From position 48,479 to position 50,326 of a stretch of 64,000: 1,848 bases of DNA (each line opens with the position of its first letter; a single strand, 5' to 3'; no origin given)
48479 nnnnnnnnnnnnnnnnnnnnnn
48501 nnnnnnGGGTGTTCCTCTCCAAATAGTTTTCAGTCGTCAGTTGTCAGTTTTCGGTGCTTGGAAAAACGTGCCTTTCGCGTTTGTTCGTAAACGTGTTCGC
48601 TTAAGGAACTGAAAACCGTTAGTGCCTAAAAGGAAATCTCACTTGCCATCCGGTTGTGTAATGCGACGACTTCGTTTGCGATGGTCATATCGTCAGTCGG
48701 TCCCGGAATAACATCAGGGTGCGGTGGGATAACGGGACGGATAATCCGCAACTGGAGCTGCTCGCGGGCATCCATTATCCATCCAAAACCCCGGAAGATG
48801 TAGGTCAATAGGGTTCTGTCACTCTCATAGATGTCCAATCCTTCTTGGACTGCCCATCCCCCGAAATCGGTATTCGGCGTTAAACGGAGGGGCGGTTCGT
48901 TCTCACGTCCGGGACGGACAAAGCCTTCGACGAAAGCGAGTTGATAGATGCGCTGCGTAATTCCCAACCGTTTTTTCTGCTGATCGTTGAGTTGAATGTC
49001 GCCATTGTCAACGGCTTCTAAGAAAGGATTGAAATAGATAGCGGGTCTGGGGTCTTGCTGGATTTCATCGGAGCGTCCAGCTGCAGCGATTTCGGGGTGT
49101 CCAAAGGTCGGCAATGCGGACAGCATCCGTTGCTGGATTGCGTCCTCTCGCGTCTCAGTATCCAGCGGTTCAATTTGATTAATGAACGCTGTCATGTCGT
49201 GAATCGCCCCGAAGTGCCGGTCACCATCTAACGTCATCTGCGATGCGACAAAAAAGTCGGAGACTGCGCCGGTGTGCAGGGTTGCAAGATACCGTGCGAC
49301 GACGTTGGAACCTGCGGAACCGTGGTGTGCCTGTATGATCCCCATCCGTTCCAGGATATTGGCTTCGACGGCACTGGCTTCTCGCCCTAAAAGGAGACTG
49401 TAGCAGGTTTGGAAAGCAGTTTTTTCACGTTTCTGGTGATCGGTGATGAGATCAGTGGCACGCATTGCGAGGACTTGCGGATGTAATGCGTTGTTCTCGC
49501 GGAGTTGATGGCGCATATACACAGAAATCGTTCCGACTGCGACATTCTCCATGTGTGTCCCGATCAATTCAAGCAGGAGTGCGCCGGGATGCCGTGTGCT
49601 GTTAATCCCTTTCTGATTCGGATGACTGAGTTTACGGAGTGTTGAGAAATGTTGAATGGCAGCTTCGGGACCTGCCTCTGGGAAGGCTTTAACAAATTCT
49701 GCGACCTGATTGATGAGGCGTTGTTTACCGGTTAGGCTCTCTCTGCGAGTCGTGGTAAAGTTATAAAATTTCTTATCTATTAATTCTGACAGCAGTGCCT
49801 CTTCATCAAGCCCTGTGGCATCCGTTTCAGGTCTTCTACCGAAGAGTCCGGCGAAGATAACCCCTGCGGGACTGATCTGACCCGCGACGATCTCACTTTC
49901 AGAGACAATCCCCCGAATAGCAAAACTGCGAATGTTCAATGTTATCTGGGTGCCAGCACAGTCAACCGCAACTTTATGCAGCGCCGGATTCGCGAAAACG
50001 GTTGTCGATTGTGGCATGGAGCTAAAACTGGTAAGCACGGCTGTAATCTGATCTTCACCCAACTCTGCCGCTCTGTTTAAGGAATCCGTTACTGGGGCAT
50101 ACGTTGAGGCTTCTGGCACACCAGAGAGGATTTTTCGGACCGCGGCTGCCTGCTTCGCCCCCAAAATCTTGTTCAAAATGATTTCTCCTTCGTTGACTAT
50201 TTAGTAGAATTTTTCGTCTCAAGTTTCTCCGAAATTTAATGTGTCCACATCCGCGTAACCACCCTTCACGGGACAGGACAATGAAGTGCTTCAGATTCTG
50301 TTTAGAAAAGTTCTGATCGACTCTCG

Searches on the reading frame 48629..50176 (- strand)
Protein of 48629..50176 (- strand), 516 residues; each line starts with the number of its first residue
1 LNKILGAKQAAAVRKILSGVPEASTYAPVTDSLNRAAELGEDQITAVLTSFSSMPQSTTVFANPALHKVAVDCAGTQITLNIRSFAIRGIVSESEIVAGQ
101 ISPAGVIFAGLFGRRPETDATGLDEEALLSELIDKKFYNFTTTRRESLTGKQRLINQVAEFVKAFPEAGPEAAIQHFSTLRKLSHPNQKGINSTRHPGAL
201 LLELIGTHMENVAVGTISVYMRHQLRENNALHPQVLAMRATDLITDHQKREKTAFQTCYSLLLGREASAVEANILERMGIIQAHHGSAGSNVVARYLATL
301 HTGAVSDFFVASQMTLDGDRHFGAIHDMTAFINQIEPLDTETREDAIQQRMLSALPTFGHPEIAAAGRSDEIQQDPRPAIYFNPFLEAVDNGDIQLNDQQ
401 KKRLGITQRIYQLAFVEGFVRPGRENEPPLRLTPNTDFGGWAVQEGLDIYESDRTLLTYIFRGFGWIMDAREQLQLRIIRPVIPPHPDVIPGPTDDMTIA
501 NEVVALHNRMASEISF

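Call 74: search_protein_families(library=pfam, proteins=[window:48629-50176:-], max_evalue=0.001)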
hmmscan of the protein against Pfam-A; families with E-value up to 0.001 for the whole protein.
window:48629-50176:- (516 aa): 1 family
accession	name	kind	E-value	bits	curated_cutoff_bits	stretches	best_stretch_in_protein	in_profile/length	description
PF00285.26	Citrate_synt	-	6.8e-13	48.8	27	1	147-481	63-356/357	Citrate synthase, C-terminal domain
